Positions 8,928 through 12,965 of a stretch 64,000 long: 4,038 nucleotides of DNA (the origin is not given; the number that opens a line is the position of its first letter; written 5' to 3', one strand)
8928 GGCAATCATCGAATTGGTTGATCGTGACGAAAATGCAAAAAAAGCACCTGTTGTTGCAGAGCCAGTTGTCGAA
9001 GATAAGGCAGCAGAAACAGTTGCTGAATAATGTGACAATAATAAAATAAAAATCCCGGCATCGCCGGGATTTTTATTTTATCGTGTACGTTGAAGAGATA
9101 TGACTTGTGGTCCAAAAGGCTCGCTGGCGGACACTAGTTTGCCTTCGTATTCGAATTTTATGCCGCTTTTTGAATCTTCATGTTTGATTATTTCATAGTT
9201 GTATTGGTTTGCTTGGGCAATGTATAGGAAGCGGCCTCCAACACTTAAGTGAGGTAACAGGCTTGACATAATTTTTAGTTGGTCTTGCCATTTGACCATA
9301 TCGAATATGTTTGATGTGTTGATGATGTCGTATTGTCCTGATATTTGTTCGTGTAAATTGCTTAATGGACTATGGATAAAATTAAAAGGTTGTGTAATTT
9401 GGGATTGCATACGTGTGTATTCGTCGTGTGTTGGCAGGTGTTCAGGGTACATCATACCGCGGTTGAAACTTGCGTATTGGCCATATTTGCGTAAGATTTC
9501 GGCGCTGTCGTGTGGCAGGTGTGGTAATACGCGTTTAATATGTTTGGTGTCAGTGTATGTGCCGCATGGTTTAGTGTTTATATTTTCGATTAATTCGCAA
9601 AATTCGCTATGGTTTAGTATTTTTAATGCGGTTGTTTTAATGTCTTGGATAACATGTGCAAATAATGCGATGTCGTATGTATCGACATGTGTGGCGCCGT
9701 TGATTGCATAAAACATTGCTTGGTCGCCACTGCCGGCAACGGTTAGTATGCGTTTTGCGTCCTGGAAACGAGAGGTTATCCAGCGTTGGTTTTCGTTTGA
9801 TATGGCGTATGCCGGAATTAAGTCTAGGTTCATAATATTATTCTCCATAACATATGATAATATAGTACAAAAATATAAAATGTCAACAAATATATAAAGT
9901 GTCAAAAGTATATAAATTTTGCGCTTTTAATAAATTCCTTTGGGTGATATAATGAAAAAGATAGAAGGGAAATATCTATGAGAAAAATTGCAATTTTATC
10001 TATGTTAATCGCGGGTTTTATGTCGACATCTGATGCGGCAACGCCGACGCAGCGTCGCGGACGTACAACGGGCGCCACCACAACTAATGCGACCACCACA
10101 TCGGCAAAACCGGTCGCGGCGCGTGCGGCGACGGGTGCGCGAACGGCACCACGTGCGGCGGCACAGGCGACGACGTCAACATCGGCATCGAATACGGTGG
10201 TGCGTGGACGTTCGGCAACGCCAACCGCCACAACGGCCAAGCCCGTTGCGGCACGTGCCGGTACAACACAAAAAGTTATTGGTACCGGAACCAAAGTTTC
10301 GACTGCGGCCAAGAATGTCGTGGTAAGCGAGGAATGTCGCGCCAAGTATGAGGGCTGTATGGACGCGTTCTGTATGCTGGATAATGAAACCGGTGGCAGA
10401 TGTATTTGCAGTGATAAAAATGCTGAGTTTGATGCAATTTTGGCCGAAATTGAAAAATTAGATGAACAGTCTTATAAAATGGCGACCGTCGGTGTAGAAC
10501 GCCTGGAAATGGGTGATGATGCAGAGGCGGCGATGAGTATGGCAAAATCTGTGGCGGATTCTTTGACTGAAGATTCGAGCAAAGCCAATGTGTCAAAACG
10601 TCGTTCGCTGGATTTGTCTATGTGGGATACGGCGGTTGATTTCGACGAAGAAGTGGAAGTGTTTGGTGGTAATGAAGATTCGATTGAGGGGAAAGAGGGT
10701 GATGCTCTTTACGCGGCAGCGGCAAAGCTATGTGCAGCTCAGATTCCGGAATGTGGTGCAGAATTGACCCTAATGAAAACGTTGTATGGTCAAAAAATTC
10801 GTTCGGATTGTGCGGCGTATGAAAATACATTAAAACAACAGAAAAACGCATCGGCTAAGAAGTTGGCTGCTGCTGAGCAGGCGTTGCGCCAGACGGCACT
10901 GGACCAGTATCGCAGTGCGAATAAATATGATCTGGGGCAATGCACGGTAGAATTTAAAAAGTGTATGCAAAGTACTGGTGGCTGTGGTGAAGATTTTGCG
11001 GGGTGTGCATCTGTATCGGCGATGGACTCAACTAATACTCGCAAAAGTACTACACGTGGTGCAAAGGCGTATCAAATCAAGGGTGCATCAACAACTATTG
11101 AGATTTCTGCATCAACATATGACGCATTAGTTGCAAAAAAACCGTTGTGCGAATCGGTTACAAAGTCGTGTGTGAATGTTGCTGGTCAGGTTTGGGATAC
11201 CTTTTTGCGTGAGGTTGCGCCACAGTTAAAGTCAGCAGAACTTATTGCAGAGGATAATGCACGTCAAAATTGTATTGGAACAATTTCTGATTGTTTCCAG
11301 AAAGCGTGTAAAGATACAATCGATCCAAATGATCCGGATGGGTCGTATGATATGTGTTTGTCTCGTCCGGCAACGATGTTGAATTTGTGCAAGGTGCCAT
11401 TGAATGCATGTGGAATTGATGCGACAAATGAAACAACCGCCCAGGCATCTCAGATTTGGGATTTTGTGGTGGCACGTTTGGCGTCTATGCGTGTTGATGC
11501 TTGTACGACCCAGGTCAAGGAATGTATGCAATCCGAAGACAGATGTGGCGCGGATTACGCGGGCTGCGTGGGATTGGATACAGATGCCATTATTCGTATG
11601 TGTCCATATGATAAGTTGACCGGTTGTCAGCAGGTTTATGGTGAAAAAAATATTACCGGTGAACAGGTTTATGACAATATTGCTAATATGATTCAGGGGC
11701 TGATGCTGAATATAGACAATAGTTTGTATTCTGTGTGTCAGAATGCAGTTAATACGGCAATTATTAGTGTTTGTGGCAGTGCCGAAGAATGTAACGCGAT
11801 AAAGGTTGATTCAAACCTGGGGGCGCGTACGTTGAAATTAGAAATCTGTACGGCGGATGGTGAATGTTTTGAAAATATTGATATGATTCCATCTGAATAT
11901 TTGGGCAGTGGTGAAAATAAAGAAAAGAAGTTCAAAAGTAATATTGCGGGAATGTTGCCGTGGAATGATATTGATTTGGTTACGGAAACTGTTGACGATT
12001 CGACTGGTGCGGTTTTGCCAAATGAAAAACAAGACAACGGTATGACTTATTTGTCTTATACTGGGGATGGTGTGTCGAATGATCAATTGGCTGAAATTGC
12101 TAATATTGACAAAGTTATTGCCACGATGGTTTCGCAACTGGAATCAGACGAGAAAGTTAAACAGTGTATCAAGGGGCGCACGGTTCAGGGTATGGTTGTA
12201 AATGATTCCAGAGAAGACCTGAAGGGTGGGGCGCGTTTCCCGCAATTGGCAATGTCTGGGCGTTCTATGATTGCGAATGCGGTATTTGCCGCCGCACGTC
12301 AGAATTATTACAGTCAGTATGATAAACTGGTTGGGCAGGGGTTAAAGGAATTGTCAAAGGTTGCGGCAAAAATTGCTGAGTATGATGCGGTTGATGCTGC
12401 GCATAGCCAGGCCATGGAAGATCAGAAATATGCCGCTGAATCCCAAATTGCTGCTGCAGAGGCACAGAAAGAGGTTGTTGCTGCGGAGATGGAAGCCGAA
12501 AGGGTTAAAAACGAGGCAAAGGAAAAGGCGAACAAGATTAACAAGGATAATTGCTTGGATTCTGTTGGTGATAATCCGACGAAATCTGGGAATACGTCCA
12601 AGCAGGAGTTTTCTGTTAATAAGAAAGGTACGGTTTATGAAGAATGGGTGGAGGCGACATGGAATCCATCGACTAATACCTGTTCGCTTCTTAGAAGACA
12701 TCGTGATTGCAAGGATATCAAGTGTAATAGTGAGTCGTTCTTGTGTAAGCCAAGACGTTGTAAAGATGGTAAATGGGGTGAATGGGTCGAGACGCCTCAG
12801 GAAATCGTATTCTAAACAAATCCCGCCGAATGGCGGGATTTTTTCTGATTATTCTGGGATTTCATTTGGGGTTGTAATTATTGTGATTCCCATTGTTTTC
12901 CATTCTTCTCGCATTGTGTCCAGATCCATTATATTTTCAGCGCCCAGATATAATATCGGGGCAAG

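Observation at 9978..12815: Prototype of an expanded, unrecognised family of exported Cys-rich proteins (six paralogs, about 19% of the window)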

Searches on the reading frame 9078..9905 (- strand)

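Call 11: search_protein_families(library=pfam, proteins=[window:9078-9905:-], max_evalue=0.001)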
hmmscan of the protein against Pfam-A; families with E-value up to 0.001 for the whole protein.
window:9078-9905:- (275 aa): 1 family
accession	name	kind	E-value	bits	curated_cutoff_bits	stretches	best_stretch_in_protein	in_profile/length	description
PF11899.13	DUF3419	-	2.8e-07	30.5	28.2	1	47-140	28-117/385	Protein of unknown function (DUF3419)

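Call 72: search_protein_families(library=ncbifam, proteins=[window:9078-9905:-], max_evalue=0.01)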
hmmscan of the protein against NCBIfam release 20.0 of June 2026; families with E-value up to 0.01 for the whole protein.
window:9078-9905:- (275 aa): 0 families

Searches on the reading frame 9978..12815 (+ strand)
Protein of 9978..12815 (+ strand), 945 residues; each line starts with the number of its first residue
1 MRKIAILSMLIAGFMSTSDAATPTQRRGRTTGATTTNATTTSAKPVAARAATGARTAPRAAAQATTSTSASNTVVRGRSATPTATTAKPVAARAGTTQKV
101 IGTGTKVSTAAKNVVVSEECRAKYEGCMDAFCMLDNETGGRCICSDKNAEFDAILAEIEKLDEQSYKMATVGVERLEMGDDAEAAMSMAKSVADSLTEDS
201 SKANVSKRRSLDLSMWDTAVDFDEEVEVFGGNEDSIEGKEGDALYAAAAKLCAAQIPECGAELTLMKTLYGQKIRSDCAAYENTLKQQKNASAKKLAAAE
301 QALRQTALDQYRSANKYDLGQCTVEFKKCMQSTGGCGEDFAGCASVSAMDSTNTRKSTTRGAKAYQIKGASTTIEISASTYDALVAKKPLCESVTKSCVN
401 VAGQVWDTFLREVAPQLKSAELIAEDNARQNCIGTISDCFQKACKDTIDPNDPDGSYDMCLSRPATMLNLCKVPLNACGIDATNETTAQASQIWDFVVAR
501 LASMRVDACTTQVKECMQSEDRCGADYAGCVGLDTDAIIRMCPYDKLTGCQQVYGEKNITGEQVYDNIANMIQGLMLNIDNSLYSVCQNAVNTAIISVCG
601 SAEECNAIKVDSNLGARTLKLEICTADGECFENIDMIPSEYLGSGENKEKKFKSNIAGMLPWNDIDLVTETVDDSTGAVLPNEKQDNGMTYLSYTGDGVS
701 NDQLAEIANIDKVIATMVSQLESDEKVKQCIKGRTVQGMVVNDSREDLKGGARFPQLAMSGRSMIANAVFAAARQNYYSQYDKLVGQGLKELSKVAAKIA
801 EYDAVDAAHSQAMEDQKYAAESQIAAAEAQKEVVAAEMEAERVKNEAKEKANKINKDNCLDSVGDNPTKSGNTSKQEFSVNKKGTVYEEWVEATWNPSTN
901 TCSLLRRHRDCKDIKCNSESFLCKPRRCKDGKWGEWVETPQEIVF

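Call 9: search_protein_families(library=pfam, proteins=[window:9978-12815:+], max_evalue=1)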
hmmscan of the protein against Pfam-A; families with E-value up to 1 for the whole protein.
window:9978-12815:+ (945 aa): 0 families

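Call 10: search_protein_families(library=ncbifam, proteins=[window:9978-12815:+], max_evalue=1)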
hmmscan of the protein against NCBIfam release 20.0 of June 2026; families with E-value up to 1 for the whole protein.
window:9978-12815:+ (945 aa): 1 family
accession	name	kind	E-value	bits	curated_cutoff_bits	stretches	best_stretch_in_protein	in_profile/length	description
TIGR04526.1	predic_Ig_block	subfamily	0.0096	14.9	150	1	700-939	149-348/693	putative immunoglobulin-blocking virulence protein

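Call 15: find_homologous_proteins(query=window:9978-12815:+, max_evalue=0.001)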
Query window:9978-12815:+ (945 aa): 1099 proteins with E <= 0.001 among 8000 candidates; the best 120 are listed.
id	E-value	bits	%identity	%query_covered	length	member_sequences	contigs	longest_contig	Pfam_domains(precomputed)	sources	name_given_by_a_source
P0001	0.0e+0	2099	100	100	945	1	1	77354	-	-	-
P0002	0.0e+0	1920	89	100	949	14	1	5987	-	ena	-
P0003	0.0e+0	1863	87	100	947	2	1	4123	-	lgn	-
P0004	0.0e+0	1677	80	100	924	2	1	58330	-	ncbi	-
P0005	0.0e+0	1450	69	100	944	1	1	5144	-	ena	-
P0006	0.0e+0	1400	64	100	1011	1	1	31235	-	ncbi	-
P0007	0.0e+0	1359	63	100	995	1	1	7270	-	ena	-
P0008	0.0e+0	1358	62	100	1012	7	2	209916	-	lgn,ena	-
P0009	0.0e+0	1319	96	65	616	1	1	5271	-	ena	-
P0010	0.0e+0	1150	53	100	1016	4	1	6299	-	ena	-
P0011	0.0e+0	1142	63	88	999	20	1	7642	-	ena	-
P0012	0.0e+0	1095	70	74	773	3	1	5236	-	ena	-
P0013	0.0e+0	1082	56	100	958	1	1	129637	-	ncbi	-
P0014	0.0e+0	1073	55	100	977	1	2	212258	-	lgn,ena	-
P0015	0.0e+0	1027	60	85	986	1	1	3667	-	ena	-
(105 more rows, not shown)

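Call 29: search_solved_structures(query=A2, max_evalue=10)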
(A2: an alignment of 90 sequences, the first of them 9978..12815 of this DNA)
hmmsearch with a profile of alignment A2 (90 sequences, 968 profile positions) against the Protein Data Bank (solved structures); distinct sequences matched with E-value up to 10: 1.
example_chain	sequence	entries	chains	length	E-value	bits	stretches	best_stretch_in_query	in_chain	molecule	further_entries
9kql_A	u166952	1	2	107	1.1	10.5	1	273-306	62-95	ATPase MORC2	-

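Call 43: predict_structure(alignment_id=A2)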
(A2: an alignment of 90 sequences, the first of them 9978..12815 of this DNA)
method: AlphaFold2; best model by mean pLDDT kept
length: 945 residues; sequences in the alignment: 90
mean_pLDDT: 71.1   pTM: 0.46
mean pLDDT of the five models: 71.1, 69.3, 68.4, 67.9, 63.6
residues with pLDDT >= 90: 53; 70-90: 577; 50-70: 160; < 50: 155
segments of 3 or more residues with pLDDT < 50: 1-3, 13-113, 201-232, 355-360, 821-827
pLDDT, mean of each block of 10 residues (from residue 1): 51 42 34 30 35 32 31 31 33 36 44 63 87 59 72 83 79 63 62 61 42 35 33 61 84 84 83 83 84 81 72 66 88 86 71 51 65 71 88 83 85 81 74 82 85 80 78 70 77 77 78 86 81 77 78 67 75 74 81 87 80 91 89 86 76 87 82 65 77 84 92 92 86 71 59 77 88 89 85 81 73 61 48 72 77 84 84 85 69 87 86 63 63 78 81
secondary structure, 60 per line:
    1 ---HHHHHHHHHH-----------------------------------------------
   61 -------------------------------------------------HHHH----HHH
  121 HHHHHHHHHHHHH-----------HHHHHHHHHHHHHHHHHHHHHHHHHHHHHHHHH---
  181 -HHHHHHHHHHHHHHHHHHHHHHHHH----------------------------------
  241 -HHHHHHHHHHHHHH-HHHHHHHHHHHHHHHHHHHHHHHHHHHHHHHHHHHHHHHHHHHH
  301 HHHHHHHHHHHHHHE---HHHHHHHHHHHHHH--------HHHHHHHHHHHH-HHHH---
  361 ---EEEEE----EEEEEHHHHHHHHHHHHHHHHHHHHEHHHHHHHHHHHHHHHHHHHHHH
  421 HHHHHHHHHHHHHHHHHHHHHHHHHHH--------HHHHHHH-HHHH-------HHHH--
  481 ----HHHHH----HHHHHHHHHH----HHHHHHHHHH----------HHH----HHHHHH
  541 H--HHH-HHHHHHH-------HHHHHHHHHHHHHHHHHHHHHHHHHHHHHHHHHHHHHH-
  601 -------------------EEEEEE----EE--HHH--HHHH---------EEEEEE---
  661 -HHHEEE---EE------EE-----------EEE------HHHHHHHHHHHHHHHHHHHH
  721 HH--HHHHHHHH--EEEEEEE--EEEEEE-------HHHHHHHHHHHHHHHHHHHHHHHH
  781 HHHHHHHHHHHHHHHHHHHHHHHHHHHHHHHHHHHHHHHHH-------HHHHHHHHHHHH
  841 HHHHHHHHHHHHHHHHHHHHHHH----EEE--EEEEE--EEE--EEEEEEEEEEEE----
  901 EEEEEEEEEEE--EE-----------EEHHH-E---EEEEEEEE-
elements in order (helices of 4 or more, strands of 3 or more residues): H4-13 H110-113 H118-133 H145-177 H182-206 H242-255 H257-314 H319-332 H341-352 H354-357 E364-368 E373-377 H378-397 H399-447 H456-462 H464-467 H475-478 H485-489 H494-503 H508-517 H535-541 H548-554 H562-599 E620-625 H639-642 E652-657 E665-667 E692-694 H701-722 H725-732 E735-741 E744-749 H757-821 H829-863 E868-870 E873-877 E880-882 E885-896 E901-911 E937-944

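Call 47: fold_search(model_id=the predicted structure, library=pdb)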
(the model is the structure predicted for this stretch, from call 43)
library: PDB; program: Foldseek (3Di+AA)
matches with E <= 10: 87; with E <= 0.001: 0
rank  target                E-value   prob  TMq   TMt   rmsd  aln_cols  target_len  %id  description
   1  9dbk_A                2.4e-01  0.07  0.08  0.07  36.9       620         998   10  Full-length apo human voltage-gated sodium channel 1.8 (NaV1.8) (released 2025-02-19)
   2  6j8g_A                2.6e-01  0.07  0.08  0.07  35.7       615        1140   12  Structure of human voltage-gated sodium channel Nav1.7 in complex with auxiliary beta subunits, huwentoxin-IV and saxi (released 2019-02-27)
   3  2qux_B                1.2e+00  0.57  0.06  0.34   5.2        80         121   11  PP7 coat protein dimer in complex with RNA hairpin (released 2007-12-18)
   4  8hnh_A                1.5e+00  0.02  0.07  0.09  28.7       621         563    8  Cryo-EM structure of human OATP1B1 in complex with simeprevir (released 2023-09-13)
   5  6yfr_AA               2.1e+00  0.14  0.05  0.22   8.0        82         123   16  Virus-like particle of bacteriophage NT-391 (released 2020-09-02)
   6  2qux_D                2.2e+00  0.28  0.06  0.31   4.9        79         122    9  PP7 coat protein dimer in complex with RNA hairpin (released 2007-12-18)
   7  7zkg_B                2.5e+00  0.33  0.05  0.15   4.5        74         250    9  C-Methyltransferase PsmD from Streptomyces griseofuscus with bound cofactor (crystal form 2) (released 2022-12-28)
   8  9exk                  2.7e+00  0.03  0.09  0.08  29.7       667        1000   10  Scalable protein design using hallucination in a relaxed sequence space (released 2024-10-16)
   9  2qux_M                3.1e+00  0.16  0.06  0.31   5.3        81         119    9  PP7 coat protein dimer in complex with RNA hairpin (released 2007-12-18)
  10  7wzg_D                3.1e+00  0.14  0.04  0.15  14.0       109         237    4  Cypemycin N-terminal methyltransferase CypM (released 2023-02-22)
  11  7zkg_A                3.2e+00  0.23  0.04  0.13   8.6        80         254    9  C-Methyltransferase PsmD from Streptomyces griseofuscus with bound cofactor (crystal form 2) (released 2022-12-28)
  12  9icz_A                3.3e+00  0.63  0.05  0.18   5.0        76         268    8  C-Methyltransferase SeMT from Saccharopolyspora erythraea (released 2025-12-10)
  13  9icz_B                3.3e+00  0.33  0.05  0.15   4.7        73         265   11  C-Methyltransferase SeMT from Saccharopolyspora erythraea (released 2025-12-10)
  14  2qux_K                3.5e+00  0.35  0.06  0.35   4.7        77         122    8  PP7 coat protein dimer in complex with RNA hairpin (released 2007-12-18)
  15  2qux_A                3.5e+00  0.14  0.06  0.28   5.5        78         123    9  PP7 coat protein dimer in complex with RNA hairpin (released 2007-12-18)
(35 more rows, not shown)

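Call 69: fold_search(model_id=the predicted structure, library=viral)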
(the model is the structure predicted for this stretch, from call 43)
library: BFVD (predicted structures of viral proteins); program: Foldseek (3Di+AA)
matches with E <= 10: 287; with E <= 0.001: 0
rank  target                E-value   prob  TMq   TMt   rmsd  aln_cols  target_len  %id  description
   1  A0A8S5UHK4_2          3.5e-02  0.15  0.08  0.08  62.1       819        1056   12  Trimeric coiled-coil viral fiber [Siphoviridae sp. ctZd434]
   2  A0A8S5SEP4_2          1.3e-01  0.14  0.09  0.09  59.2       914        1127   12  Chromosome segregation ATPase (Fragment) [virus sp. ctX0L1]
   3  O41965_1              1.4e-01  0.11  0.07  0.06  34.2       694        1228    9  Large tegument protein deneddylase [Murid herpesvirus 4]
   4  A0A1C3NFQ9            1.8e-01  0.12  0.05  0.10  25.9       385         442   11  (no name in the UniProt tables at hand)
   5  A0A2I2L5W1            2.3e-01  0.06  0.06  0.07  55.6       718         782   10  DNA double-stranded break repair ATPase [Orpheovirus IHUMI-LCC2]
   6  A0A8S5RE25            2.4e-01  0.08  0.09  0.11  36.3       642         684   10  Peptidase [virus sp. ctqq75]
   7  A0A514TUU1            2.6e-01  0.95  0.07  0.40  13.9       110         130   14  Uncharacterized protein [Aeromonas phage PS1]
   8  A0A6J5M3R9            2.6e-01  0.21  0.11  0.15  33.7       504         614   10  Uncharacterized protein [uncultured Caudovirales phage]
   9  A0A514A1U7            3.0e-01  0.75  0.06  0.31   7.0        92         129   13  Uncharacterized protein [Aeromonas phage LAh10]
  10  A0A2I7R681            4.2e-01  0.38  0.06  0.08  53.2       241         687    9  (no name in the UniProt tables at hand)
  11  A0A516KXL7            5.1e-01  0.08  0.06  0.08  45.8       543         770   12  (no name in the UniProt tables at hand)
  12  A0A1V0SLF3            5.1e-01  0.06  0.07  0.10  34.9       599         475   10  BTB domain-containing protein [Klosneuvirus KNV1]
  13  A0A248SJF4            5.5e-01  0.12  0.09  0.08  30.0       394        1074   10  (no name in the UniProt tables at hand)
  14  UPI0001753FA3         5.8e-01  0.93  0.06  0.38   5.0        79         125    8  (no name look-up for this kind of identifier)
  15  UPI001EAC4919         6.0e-01  0.77  0.06  0.37  13.1       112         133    9  (no name look-up for this kind of identifier)
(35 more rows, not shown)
